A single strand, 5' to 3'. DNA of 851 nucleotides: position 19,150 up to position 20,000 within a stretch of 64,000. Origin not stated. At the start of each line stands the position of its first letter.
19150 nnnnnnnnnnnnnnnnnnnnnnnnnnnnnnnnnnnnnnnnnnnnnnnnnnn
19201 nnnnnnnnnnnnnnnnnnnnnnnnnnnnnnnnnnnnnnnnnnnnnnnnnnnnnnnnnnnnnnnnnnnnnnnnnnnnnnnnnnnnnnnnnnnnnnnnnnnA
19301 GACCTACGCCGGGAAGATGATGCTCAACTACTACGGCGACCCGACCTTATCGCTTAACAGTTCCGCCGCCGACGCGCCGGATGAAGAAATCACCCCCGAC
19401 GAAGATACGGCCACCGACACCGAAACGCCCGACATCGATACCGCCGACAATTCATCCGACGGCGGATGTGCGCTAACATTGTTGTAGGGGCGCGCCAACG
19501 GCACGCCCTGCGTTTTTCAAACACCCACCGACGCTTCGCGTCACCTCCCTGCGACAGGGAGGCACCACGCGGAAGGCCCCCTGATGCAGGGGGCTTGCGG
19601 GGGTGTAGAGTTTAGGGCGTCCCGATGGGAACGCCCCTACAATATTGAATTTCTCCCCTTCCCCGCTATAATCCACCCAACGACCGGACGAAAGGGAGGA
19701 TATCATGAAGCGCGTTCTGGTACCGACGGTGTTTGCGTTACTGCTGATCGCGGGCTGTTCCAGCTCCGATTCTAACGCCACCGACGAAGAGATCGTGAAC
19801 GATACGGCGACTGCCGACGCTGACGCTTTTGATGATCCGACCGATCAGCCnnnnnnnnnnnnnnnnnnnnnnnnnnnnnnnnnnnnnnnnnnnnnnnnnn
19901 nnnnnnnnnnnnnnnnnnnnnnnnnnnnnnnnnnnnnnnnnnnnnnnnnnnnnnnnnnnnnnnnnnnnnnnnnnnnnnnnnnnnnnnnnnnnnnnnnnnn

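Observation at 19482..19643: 161-bp palindromic MITE/REP-like element immediately after the C25 peptidase, containing the peptidase stop codon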

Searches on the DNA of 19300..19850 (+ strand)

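Call 9: search_rna_families(source=window, start=19300, end=19850, threshold=evalue, max_evalue=10)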
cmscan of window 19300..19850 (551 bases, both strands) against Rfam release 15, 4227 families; matches with E-value up to 10: 4.
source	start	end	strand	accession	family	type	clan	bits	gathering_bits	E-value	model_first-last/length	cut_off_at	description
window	19611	19657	-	RF01753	psbNH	Cis-reg;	-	16.1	45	0.31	1-60/60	no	psbNH RNA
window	19376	19425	+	RF01128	sR43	Gene; snRNA; snoRNA; CD-box;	-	13.4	45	0.83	1-56/56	no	Small nucleolar RNA sR42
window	19475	19508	-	RF02985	ftsZ-DE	Gene; sRNA;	-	13.2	72.2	8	1-69/69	no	ftsZ-DE RNA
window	19535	19594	+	RF02837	anti-hemB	Gene; sRNA;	-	12.2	49.5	4.8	3-46/81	no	Burkholderia RNA 7 (anti-hemB)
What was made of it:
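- On Any Rfam RNA family: The best local hit scores 16 bits against a 45-bit threshold (call 9).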

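Call 48: build_rna_model(alignment_id=A1)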
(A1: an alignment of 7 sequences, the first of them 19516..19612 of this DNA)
Model R1 built from alignment A1 (7 sequences, 116 columns); structure: RNAalifold consensus.
model positions 101; base pairs 32; branch points 2; effective number of sequences 0.93; information 0.59 bits per position. Calibrated on 0.2 Mb of random sequence (short: E-values are rough).
structure used (alignment columns):
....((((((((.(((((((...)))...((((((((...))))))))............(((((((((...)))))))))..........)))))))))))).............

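Call 49: search_with_rna_model(model_id=R1, sources=[window, L001, L009, L135, L142, L145, L159, L160, L162, L168, L169, L170, L179, L181, L184, L188, L193, L203, L209, L210, L211, L213, L214, L220, L229, L241, L242, L243, L244, L245, L246, L247, L248, L249], max_evalue=1, make_alignment=true)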
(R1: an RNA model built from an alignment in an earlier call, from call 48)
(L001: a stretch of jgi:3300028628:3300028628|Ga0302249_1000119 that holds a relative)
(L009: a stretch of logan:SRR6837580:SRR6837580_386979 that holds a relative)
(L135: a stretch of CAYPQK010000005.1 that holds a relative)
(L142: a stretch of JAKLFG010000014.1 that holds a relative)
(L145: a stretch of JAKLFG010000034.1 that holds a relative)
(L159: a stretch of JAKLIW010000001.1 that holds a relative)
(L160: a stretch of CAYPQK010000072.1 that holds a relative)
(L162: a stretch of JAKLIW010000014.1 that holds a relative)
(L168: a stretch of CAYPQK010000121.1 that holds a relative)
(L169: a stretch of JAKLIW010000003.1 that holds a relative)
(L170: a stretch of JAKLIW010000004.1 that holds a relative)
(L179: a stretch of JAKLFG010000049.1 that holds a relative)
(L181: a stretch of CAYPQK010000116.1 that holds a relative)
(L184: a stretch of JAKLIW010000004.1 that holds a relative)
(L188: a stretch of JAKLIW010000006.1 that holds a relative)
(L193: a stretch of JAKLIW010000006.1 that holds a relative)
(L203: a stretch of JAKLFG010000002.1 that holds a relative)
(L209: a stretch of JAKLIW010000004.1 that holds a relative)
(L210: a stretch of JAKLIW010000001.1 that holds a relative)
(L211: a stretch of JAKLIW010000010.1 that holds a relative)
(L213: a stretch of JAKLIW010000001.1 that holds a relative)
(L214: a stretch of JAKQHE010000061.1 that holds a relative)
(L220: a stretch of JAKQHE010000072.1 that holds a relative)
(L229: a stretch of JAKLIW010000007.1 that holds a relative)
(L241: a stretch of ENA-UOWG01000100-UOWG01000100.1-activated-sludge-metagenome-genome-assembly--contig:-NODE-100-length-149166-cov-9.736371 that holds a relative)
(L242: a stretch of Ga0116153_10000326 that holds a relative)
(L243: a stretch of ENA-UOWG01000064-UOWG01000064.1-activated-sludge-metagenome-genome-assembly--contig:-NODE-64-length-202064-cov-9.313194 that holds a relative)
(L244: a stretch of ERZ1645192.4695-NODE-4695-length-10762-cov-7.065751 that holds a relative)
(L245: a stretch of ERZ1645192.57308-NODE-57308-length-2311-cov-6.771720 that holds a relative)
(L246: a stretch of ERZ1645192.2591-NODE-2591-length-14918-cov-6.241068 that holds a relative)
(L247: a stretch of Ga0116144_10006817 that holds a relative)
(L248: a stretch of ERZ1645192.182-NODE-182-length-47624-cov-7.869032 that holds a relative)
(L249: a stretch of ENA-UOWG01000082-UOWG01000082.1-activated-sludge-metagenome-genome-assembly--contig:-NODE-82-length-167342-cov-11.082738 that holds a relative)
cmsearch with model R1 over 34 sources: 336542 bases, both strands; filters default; matches with E-value up to 1: 33.
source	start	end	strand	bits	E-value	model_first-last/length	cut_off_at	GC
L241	722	822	+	111.9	1.2e-28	1-101/101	no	0.64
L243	1343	1443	-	111.9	1.2e-28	1-101/101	no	0.64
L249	10733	10833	+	111.9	1.2e-28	1-101/101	no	0.64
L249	11490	11590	+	111.9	1.2e-28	1-101/101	no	0.64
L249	12253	12353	+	111.9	1.2e-28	1-101/101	no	0.64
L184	7073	7173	-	108.6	1e-27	1-101/101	no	0.66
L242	2277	2377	-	108.6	1e-27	1-101/101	no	0.66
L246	13407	13507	-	108.6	1e-27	1-101/101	no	0.66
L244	10281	10380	-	106.4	4.2e-27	1-101/101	no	0.64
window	19515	19615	+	105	1.1e-26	1-101/101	no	0.64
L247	5491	5600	+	98.7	6.1e-25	1-101/101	no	0.68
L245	921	1017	+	98.4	7.7e-25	1-101/101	no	0.65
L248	1454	1562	-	92.4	3.8e-23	1-101/101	no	0.68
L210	5471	5571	-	63.1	7.1e-15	1-101/101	no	0.59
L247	5488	5597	-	47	2.6e-10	1-101/101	no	0.7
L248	1457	1565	+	41.7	8.3e-09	1-101/101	no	0.69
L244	10258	10383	+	39.8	2.7e-08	1-101/101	no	0.62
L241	719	826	-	35.7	3.9e-07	1-101/101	no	0.63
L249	11487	11594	-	35.7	3.9e-07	1-101/101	no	0.63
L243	1339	1446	+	35.6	4.3e-07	1-101/101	no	0.63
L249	10730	10837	-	35.6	4.3e-07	1-101/101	no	0.63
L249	12250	12357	-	35.6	4.3e-07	1-101/101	no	0.63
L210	5474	5574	+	34.6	8.2e-07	1-101/101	no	0.59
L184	7076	7176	+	33.2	2e-06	1-101/101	no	0.68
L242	2280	2380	+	33.2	2e-06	1-101/101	no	0.68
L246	13410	13510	+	33.2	2e-06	1-101/101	no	0.68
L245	918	1014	-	31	8.3e-06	1-101/101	no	0.66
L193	6011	6113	+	16.8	0.089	1-101/101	no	0.64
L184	192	313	-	15.9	0.15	1-101/101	no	0.52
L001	15796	15918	+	13.2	0.89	1-101/101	no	0.71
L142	6632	6754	+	13.2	0.89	1-101/101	no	0.71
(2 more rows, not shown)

Alignment A2: 33 matches aligned to the model, 207 columns, each read 5' to 3' on its own strand. Consensus structure (alignment columns), stored with it:
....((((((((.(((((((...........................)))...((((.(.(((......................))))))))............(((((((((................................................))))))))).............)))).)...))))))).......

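Call 64: search_dna_similar(query=window:19484-19640:+, collection=plasmids, mode=distant, max_evalue=0.001, max_rows=8)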
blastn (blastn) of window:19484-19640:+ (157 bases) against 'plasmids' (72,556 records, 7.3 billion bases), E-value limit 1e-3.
No match.
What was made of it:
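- Tried and rejected: A BLAST of the element against plasmids found no match (call 64).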

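Call 66: search_with_rna_model(model_id=R1, sources=[L130, L131, L132, L133, L134, L136, L137, L138, L139, L140, L141, L143, L144, L146, L147, L148, L149, L150, L151, L152, L153, L154, L155, L156, L157, L158, L161, L163, L164, L165, L166, L167, L171, L172, L173, L174, L175, L176, L177, L178, L180, L182, L183, L185, L186, L187, L189, L190, L191, L192, L194, L195, L196, L197, L198, L199, L200, L201, L202, L204, L205, L206, L207, L208, L212, L215, L216, L217, L218, L219, L221, L222, L223, L224, L225, L226, L227, L228, L230, L231, L232, L233, L234, L235, L236, L237, L238, L239, L240, L250, L002, L003], max_evalue=0.1)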
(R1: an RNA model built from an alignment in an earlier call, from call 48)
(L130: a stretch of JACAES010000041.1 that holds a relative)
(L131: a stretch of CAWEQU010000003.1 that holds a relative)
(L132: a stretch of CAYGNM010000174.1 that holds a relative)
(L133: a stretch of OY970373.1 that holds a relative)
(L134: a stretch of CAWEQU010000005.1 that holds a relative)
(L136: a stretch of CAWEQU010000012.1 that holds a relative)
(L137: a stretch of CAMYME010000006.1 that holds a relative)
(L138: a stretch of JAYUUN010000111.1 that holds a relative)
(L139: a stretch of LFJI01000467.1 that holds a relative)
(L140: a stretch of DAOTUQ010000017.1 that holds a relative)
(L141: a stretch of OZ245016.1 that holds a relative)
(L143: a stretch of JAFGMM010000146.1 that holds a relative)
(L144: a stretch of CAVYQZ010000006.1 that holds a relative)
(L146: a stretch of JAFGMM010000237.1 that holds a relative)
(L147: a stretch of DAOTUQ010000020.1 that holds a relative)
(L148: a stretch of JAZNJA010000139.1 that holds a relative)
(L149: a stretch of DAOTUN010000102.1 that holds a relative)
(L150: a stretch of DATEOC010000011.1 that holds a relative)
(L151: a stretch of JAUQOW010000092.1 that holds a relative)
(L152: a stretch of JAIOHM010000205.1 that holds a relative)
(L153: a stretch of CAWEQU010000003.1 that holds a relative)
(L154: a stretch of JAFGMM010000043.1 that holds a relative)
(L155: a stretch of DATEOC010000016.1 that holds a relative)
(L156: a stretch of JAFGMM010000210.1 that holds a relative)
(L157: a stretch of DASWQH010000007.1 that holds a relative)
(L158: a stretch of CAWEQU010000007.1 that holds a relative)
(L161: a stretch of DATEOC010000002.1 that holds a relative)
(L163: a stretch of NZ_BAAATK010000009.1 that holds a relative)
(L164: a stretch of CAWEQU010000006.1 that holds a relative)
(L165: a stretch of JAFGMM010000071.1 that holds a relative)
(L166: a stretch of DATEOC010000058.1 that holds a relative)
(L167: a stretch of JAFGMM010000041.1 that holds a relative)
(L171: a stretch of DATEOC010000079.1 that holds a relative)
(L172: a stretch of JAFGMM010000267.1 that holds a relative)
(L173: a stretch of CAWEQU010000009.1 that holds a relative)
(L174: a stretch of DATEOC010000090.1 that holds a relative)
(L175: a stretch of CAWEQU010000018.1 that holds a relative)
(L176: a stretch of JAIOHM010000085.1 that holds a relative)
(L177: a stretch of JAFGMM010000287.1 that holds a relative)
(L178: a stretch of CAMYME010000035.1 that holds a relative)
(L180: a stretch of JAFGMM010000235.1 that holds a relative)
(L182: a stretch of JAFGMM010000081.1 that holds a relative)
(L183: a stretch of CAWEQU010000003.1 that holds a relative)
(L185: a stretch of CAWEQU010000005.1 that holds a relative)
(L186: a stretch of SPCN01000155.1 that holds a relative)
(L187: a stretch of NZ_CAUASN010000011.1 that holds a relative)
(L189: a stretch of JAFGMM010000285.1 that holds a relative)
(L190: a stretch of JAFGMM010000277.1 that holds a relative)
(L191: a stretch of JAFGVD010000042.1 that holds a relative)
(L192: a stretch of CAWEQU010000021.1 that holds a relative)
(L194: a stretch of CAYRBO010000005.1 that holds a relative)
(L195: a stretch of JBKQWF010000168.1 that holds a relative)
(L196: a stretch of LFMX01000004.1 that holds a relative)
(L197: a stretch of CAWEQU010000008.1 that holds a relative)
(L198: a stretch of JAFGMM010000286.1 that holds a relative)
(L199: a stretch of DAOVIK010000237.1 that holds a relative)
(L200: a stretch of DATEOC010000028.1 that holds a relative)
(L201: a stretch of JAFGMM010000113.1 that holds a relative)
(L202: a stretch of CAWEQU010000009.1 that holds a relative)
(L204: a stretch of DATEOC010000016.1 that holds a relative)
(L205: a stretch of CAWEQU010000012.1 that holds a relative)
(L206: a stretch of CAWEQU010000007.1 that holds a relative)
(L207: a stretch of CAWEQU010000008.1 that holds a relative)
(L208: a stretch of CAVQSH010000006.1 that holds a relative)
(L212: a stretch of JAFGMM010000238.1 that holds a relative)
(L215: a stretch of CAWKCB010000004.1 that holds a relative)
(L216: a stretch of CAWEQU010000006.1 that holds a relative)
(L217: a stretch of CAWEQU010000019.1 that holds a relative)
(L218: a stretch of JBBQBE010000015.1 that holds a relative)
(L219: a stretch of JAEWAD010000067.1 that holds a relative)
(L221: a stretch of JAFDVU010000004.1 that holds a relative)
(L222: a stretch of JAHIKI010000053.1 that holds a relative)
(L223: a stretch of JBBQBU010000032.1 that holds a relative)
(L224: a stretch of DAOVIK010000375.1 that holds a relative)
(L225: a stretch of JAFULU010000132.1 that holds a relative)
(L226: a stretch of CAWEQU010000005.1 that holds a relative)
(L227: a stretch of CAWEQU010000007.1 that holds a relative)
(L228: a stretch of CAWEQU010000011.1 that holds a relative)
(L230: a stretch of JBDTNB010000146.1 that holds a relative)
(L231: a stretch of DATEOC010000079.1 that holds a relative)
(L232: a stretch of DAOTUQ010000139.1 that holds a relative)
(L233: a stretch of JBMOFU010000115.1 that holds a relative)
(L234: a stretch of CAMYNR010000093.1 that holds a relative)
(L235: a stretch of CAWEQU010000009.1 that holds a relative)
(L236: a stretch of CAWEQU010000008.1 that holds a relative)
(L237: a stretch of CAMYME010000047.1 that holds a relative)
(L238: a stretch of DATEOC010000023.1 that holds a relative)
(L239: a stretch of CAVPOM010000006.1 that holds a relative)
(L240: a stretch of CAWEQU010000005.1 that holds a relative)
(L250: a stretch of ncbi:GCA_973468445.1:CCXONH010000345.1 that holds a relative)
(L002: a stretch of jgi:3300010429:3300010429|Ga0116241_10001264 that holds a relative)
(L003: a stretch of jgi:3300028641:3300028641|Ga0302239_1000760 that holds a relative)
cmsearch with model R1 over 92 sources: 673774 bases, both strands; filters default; matches with E-value up to 0.1: 1.
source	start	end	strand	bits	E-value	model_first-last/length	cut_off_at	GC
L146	3964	4087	-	20.5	0.016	1-101/101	no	0.62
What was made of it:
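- Tried and rejected: The core model run over 674 kb of other-phyla loci gave one marginal 20.5-bit hit (call 66).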
